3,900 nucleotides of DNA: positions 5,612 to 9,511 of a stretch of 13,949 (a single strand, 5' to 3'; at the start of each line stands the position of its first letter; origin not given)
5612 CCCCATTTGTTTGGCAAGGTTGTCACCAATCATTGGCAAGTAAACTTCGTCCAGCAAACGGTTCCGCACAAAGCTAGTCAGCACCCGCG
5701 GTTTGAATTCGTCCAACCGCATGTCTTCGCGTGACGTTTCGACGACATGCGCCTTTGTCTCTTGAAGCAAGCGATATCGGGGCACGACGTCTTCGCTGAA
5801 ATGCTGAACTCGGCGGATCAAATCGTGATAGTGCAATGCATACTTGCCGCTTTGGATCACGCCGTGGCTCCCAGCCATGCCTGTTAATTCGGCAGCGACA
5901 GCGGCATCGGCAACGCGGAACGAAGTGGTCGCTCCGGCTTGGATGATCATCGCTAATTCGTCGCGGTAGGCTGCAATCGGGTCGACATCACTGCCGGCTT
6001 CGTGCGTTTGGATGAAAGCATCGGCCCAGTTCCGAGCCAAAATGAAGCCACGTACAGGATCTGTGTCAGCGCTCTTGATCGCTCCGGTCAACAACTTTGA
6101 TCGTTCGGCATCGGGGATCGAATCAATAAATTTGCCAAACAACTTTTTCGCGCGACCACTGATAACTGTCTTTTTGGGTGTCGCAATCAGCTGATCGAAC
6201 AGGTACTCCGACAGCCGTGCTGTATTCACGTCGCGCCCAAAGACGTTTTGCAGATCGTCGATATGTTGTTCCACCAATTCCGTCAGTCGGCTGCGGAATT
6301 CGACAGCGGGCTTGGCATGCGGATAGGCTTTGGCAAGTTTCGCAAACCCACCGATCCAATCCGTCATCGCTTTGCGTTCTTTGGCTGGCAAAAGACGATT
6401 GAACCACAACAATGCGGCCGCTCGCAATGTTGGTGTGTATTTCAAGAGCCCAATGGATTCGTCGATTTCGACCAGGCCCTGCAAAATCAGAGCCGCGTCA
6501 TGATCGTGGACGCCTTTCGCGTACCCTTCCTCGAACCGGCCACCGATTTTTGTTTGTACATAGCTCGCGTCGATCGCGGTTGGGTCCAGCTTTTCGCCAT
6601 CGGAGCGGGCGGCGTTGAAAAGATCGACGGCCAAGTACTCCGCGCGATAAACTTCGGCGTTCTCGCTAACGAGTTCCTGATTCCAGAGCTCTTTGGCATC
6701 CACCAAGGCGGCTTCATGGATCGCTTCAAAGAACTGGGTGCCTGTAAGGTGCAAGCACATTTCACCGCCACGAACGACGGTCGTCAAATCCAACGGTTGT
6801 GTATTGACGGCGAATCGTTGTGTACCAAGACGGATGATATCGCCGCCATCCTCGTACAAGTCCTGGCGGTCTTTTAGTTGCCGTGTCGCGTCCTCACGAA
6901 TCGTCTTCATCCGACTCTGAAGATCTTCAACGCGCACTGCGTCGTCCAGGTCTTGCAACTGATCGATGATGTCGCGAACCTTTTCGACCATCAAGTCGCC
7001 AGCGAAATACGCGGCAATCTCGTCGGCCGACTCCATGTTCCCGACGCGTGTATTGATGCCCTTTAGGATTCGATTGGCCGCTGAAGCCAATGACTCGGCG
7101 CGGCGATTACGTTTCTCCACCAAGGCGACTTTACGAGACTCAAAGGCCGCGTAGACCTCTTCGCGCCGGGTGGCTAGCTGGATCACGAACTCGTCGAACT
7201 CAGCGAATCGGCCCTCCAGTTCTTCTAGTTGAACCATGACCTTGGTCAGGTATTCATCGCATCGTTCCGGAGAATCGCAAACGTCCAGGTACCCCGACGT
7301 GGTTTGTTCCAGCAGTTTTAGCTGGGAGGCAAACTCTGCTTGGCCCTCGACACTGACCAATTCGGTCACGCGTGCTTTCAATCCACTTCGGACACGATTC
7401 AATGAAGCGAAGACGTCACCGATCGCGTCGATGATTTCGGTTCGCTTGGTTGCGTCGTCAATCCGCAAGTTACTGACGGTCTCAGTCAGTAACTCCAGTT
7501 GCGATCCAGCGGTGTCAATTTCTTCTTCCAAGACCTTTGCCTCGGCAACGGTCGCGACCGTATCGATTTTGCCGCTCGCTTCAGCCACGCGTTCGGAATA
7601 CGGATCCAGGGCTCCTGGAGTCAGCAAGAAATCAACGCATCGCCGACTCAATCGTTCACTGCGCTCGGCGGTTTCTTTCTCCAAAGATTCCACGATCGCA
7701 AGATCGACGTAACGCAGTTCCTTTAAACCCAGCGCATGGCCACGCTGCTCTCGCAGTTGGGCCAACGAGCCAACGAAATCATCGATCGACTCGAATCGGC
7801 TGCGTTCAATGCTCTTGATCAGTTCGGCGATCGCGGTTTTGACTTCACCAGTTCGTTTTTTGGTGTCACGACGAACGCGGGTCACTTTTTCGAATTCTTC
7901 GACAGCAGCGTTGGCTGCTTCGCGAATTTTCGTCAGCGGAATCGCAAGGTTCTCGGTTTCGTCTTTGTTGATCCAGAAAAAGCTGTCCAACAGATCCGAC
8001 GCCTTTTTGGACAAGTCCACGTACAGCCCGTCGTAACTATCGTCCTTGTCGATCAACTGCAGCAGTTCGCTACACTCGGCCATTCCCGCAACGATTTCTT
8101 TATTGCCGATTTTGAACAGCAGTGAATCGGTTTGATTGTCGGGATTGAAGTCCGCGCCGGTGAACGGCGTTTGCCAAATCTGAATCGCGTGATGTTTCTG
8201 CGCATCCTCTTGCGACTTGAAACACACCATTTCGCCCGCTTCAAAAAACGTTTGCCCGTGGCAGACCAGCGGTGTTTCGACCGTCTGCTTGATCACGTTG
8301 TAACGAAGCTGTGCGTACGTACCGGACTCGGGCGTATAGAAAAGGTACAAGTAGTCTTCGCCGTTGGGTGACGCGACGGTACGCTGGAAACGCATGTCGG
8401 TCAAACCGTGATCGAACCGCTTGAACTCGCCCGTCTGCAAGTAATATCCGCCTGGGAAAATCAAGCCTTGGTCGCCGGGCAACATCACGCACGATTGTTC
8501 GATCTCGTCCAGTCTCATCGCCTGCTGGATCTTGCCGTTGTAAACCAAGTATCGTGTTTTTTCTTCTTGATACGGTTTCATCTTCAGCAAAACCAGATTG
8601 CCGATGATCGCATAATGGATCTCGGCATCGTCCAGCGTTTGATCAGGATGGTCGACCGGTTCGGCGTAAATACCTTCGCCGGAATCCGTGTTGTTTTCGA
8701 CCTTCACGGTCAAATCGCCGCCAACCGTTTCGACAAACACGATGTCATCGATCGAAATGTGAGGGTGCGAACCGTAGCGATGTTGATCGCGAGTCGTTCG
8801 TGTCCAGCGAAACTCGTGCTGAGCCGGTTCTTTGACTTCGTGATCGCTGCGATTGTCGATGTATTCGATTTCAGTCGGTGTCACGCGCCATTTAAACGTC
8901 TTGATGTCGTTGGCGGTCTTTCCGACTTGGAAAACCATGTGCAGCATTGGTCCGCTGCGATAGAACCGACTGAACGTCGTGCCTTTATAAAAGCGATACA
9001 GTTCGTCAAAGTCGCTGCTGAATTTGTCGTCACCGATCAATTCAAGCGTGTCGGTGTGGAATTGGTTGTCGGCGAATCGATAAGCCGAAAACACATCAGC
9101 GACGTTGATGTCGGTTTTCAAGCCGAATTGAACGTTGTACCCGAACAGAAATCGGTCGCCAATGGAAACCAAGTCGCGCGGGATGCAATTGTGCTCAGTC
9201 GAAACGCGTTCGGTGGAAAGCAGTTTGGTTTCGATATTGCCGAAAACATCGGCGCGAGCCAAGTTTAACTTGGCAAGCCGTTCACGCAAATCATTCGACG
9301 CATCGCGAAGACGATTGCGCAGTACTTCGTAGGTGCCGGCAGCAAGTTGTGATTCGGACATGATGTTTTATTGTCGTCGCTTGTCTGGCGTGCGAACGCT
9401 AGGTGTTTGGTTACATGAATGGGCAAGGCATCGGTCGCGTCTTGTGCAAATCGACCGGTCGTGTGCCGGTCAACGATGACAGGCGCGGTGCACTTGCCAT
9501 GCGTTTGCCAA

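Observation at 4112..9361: Architecture of the giant protein: one AAA+ module (about residues 1255-1440, nt about 5040-5600) embedded in about 1500 residues of non-ATPase sequence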

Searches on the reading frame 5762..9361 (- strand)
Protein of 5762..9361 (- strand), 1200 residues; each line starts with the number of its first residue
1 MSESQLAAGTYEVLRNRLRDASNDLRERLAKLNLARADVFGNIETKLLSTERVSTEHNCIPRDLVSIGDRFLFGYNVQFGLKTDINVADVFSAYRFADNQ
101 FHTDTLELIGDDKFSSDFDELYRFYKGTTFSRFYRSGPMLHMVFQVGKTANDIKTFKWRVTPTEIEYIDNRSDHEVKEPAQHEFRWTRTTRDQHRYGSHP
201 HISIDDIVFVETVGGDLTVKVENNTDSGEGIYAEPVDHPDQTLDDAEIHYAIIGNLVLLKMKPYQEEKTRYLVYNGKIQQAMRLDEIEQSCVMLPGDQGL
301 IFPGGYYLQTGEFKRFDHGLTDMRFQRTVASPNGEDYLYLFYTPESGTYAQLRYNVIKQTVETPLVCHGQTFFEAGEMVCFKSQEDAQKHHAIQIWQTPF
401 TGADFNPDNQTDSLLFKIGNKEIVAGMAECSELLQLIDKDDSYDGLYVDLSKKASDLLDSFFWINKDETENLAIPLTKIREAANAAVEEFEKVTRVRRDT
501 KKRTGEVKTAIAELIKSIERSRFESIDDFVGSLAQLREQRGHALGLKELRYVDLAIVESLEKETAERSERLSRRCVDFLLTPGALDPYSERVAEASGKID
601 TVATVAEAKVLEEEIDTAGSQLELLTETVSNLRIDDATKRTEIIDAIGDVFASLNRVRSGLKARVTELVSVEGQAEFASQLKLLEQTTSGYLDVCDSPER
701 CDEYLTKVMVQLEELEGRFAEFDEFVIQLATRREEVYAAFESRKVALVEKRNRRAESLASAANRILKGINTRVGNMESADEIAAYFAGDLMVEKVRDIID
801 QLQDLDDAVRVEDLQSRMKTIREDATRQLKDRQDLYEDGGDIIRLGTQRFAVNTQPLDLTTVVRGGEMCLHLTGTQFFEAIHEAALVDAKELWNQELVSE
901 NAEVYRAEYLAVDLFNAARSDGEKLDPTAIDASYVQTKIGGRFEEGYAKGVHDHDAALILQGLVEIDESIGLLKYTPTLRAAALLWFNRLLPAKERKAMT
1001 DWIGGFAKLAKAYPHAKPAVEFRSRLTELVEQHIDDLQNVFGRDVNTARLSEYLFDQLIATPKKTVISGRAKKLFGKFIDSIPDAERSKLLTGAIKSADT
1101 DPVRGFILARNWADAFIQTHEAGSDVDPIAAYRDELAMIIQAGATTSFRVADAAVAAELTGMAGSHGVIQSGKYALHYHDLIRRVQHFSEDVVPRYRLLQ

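Call 63: predict_structure(alignment_id=A3)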
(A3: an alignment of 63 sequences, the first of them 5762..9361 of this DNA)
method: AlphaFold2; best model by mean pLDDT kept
length: 1200 residues; sequences in the alignment: 63
mean_pLDDT: 81.9   pTM: 0.47
mean pLDDT of the five models: 81.9, 81.4, 76.7, 75.4, 75.4
residues with pLDDT >= 90: 356; 70-90: 684; 50-70: 96; < 50: 64
segments of 3 or more residues with pLDDT < 50: 1-8, 198-243, 835-837
pLDDT, mean of each block of 10 residues (from residue 1): 45 86 95 89 83 88 89 84 82 89 88 89 87 89 88 89 83 74 84 54 45 44 35 36 63 86 74 80 84 88 88 78 88 87 87 89 87 84 85 90 66 86 91 83 76 93 92 95 87 82 92 91 84 89 88 90 90 86 83 84 75 83 79 77 84 84 68 58 76 75 82 73 69 82 78 79 85 79 80 86 79 86 77 52 52 61 83 78 86 87 93 92 86 88 74 93 94 93 93 92 88 89 94 92 90 93 88 92 79 70 90 89 74 93 88 92 88 92 92 89
secondary structure, 60 per line:
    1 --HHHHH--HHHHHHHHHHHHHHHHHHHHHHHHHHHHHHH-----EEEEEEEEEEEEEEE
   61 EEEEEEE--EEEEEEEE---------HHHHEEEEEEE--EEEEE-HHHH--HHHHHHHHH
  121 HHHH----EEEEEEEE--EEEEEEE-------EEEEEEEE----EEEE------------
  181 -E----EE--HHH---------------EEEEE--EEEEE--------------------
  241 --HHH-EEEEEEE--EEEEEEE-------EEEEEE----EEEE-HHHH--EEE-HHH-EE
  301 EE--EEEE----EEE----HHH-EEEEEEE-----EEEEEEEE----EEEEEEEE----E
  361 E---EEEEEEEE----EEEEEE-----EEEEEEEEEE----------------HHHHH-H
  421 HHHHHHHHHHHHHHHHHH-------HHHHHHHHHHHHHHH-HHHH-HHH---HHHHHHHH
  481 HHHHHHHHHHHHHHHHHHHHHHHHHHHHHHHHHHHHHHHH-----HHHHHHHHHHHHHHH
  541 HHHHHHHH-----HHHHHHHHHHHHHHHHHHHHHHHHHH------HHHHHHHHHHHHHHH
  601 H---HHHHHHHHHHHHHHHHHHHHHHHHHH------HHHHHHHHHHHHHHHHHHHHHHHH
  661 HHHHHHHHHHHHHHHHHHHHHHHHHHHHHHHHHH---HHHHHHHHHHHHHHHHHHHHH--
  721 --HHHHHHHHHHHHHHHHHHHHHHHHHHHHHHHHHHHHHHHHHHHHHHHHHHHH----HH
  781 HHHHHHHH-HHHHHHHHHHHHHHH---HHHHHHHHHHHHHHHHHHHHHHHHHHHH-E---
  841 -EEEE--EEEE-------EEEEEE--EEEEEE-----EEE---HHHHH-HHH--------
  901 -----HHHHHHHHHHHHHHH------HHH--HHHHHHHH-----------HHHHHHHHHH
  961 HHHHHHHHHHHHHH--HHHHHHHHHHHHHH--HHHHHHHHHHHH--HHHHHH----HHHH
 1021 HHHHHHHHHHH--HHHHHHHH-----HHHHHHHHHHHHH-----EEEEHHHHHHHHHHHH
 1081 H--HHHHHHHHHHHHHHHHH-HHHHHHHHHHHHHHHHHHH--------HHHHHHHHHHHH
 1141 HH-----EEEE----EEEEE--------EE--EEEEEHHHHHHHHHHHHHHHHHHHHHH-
elements in order (helices of 4 or more, strands of 3 or more residues): H3-7 H10-40 E46-67 E70-77 H87-90 E91-97 E100-104 H106-109 H112-124 E129-136 E139-145 E153-160 E165-168 E209-213 E216-220 E247-253 E256-262 E270-275 E280-283 H285-288 E291-293 E299-302 E305-308 E313-315 E324-330 E336-343 E348-355 E365-372 E377-382 E388-397 H414-418 H420-438 H446-460 H462-465 H473-520 H526-548 H554-579 H586-601 H605-630 H637-694 H698-718 H723-774 H779-788 H790-804 H808-835 E842-845 E848-851 E859-864 E867-872 E878-880 H884-888 H906-920 H932-939 H951-974 H977-990 H993-1004 H1007-1012 H1017-1031 H1034-1041 H1047-1059 E1065-1068 H1069-1081 H1084-1100 H1102-1120 H1129-1142 E1148-1151 E1156-1160 E1173-1177 H1178-1199
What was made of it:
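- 8171..9226 (-): Beta-propeller domain (aa 46-397, about six blades), preceded by an N-terminal helix at aa 10-40. This is the core of Pfam DUF3686. AF2 pLDDT is mostly 80-90, with 24 strands and a disordered loop at 198-243 (call 63).
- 6857..8122 (-): Long helical or coiled-coil arm (aa 414-835). It includes DUF7902 (aa 584-666, nt 7364-7612). AF2 predicts helices of 25-58 residues with pLDDT 75-95 (call 63).
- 5936..6838 (-): Middle module: a small beta unit (aa 842-880) plus a helical domain (aa 906-1142). It carries the family-invariant motif EGYxKG(V/I)HDxDA at aa 945-956 (nt 6494-6529). Its function is unknown. AF2 (call 63).
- Checked: The model shows long helices at 414-835, beta hairpins at 842-880, a helical domain at 906-1142 and a small beta unit at 1148-1177 (call 63).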

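Call 65: fold_search(model_id=the predicted structure, library=pdb)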
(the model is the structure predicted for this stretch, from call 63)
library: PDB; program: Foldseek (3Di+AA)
matches with E <= 10: 544; with E <= 0.001: 13
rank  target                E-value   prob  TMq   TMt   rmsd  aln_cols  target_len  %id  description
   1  7pi2_D                1.1e-05  1.00  0.13  0.35  15.2       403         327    7  PfCyRPA bound to monoclonal antibody Cy.003 Fab fragment (released 2022-02-09)
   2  7pi2_G                2.9e-05  1.00  0.13  0.37  15.9       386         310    9  PfCyRPA bound to monoclonal antibody Cy.003 Fab fragment (released 2022-02-09)
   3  7pi2_J                4.4e-05  1.00  0.13  0.35  14.6       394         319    8  PfCyRPA bound to monoclonal antibody Cy.003 Fab fragment (released 2022-02-09)
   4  5tih_A                5.9e-05  1.00  0.13  0.34  15.4       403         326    9  Structural basis for inhibition of erythrocyte invasion by antibodies to Plasmodium falciparum protein CyRPA (released 2017-03-01)
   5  5tik_C                1.5e-04  1.00  0.12  0.34  15.7       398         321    9  Structural basis for inhibition of erythrocyte invasion by antibodies to Plasmodium falciparum protein CyRPA (released 2017-03-01)
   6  5tik_B                1.8e-04  1.00  0.12  0.33  15.3       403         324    7  Structural basis for inhibition of erythrocyte invasion by antibodies to Plasmodium falciparum protein CyRPA (released 2017-03-01)
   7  7k58_C                1.9e-04  0.93  0.13  0.05  71.4      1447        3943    9  Structure of outer-arm dyneins bound to microtubule with microtubule binding state 1(MTBS-1) (released 2021-09-29)
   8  8pu0_A                3.0e-04  1.00  0.13  0.13  15.0       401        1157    7  Cryo-EM structure of human Elp123 in complex with tRNA, desulpho-CoA, 5'-deoxyadenosine and methionine (released 2024-04-17)
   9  8cdd_B                3.3e-04  1.00  0.13  0.37  14.5       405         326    8  PfRH5-PfCyRPA-PfRIPR complex from Plasmodium falciparum bound to antibody Cy.003 (released 2023-10-25)
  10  7pi3_A                4.1e-04  1.00  0.12  0.34  15.3       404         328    9  PfCyRPA bound to Fab fragments from monoclonal antibodies Cy.003, Cy.004 and Cy.007 (released 2022-02-09)
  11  8q9x_A                5.0e-04  0.97  0.10  0.19  17.9       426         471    8  The structure of thiocyanate dehydrogenase from Pelomicrobium methylotrophicum with molecular oxygen at 1.05 A resolut (released 2023-09-13)
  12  9n73_LI               7.7e-04  0.89  0.11  0.18  34.6       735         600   10  SSU processome maturation and disassembly, State G (released 2025-10-29)
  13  6g5m_A                8.7e-04  0.97  0.10  0.20  18.1       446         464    9  The structure of thiocyanate dehydrogenase from Thioalkalivibrio paradoxus complex with CU(I) ions. (released 2019-04-10)
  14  9g33_UH               1.1e-03  0.90  0.11  0.19  32.1       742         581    8  Stalled 90S - Utp23-Krr1-deltaC3 (released 2025-06-18)
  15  8bpn_A                1.2e-03  0.97  0.10  0.20  17.9       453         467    9  The structure of thiocyanate dehydrogenase mutant form with Phe 436 replaced by Gln from Thioalkalivibrio paradoxus (released 2023-01-18)
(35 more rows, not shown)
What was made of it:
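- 8171..9226 (-): Foldseek matches CyRPA, Elp1 WD40, thiocyanate dehydrogenase, neuraminidase and prolyl-oligopeptidase propellers at E 1e-5 to 1e-2 (call 65).
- Checked: Beta-rich N-terminal domain: AF2 places it at aa 46-397, and Foldseek matches beta-propellers at E 1e-5 with probability 1.0 (calls 63, 65).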

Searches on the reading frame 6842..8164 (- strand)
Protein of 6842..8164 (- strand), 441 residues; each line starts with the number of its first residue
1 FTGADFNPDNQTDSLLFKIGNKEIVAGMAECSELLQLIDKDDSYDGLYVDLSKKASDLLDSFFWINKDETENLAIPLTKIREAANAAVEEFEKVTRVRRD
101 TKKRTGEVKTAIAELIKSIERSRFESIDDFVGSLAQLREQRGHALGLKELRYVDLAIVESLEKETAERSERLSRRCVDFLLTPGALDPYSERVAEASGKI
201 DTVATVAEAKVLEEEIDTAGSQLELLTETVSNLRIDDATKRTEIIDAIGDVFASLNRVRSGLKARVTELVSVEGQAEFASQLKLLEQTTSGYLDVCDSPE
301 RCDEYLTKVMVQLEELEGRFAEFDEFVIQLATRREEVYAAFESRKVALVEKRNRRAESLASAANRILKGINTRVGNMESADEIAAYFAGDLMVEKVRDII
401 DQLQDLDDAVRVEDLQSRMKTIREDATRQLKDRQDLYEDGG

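Call 67: search_protein_families(library=pfam, proteins=[window:6842-8164:-], max_evalue=10)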
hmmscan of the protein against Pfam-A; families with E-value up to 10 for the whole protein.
window:6842-8164:- (441 aa): 4 families
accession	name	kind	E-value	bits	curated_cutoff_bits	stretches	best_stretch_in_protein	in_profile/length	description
PF25472.1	DUF7902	-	3.7e-28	98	26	1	185-267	2-84/85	Domain of unknown function (DUF7902)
PF12458.13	DUF3686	-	8e-11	41.5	25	1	9-63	394-448/448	ATPase involved in DNA repair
PF08898.15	DUF1843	-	0.23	12.5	23.3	1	406-436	7-36/52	Domain of unknown function (DUF1843)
PF10779.14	XhlA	-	5.7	7.6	34.7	0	191-233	4-44/67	Haemolysin XhlA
